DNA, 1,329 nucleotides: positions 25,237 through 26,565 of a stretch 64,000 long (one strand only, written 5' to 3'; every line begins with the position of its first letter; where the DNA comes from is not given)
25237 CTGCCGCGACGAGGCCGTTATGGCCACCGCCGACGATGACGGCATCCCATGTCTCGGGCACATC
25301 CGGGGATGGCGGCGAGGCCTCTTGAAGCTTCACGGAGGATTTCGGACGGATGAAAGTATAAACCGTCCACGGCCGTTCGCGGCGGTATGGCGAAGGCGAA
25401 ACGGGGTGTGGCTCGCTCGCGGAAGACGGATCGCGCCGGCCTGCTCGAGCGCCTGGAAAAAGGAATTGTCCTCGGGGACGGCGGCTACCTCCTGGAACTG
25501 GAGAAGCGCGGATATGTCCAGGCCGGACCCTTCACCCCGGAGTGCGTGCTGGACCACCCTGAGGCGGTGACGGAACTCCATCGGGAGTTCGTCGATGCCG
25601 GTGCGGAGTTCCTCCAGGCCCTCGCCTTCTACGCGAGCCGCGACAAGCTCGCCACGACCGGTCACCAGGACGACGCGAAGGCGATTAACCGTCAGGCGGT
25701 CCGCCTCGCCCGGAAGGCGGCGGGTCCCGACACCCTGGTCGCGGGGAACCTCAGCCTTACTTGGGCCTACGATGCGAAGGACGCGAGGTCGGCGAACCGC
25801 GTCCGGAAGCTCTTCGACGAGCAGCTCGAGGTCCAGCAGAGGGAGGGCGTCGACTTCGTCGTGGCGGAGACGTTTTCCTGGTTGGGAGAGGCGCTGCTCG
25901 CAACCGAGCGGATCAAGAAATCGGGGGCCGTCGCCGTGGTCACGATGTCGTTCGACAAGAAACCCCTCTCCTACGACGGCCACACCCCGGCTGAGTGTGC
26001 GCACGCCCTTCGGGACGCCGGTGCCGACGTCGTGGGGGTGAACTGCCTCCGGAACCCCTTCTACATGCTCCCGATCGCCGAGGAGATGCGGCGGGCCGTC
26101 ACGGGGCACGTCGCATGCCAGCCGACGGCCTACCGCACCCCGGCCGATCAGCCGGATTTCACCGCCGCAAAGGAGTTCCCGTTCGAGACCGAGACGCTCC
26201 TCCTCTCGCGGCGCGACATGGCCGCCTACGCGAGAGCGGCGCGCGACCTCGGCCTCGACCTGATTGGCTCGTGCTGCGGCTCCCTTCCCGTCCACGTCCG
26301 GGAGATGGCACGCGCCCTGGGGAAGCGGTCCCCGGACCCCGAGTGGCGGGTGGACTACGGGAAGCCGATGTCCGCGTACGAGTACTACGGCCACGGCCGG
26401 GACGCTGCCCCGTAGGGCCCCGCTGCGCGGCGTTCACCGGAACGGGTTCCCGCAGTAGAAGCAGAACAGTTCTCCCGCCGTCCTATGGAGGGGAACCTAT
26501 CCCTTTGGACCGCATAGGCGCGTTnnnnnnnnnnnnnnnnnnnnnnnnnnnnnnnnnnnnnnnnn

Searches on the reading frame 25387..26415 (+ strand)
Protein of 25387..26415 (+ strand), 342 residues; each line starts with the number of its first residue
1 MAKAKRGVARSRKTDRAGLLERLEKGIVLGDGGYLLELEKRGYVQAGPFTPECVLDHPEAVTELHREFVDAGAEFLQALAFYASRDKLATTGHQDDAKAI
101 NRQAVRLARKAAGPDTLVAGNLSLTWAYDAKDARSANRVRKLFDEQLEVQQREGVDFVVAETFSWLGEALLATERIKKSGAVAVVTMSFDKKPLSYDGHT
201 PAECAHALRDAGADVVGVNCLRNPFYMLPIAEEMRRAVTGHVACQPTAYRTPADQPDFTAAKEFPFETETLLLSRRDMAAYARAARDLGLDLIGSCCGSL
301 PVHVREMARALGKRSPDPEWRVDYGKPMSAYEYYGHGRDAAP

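Call 104: list_cluster_members(proteins=[L061:17214-18329:-, L061:2828-3457:+, window:25387-26415:+, L061:7775-8986:-])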
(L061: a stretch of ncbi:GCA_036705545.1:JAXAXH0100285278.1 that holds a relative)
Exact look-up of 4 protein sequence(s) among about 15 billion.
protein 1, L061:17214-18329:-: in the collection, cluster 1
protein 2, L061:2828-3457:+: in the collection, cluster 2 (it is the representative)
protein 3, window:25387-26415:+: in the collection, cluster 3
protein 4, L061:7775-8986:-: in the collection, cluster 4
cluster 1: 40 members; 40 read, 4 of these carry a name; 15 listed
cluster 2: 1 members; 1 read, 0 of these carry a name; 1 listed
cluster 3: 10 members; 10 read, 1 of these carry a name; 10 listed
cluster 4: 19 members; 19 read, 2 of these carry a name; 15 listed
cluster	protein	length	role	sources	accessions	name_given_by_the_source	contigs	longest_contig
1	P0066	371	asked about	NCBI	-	-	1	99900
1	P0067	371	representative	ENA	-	-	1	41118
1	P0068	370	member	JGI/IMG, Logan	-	DNA topoisomerase-6 subunit A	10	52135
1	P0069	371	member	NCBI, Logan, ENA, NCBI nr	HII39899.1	MAG TPA: DNA topoisomerase IV subunit A [Thermoplasmata archaeon] | DNA topoisomerase IV subunit A [Thermoplasmata archaeon]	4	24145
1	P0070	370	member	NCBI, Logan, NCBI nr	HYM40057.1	MAG TPA: DNA topoisomerase IV subunit A [Thermoplasmata archaeon] | DNA topoisomerase IV subunit A [Thermoplasmata archaeon]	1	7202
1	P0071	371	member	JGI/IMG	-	DNA topoisomerase-6 subunit A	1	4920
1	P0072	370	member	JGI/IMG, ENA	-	-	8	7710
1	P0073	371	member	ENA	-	-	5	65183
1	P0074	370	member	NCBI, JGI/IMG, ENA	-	-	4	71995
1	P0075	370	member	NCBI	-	-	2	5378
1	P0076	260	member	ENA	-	-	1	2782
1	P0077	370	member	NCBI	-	-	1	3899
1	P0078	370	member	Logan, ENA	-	-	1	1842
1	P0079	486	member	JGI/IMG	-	-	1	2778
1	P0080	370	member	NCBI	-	-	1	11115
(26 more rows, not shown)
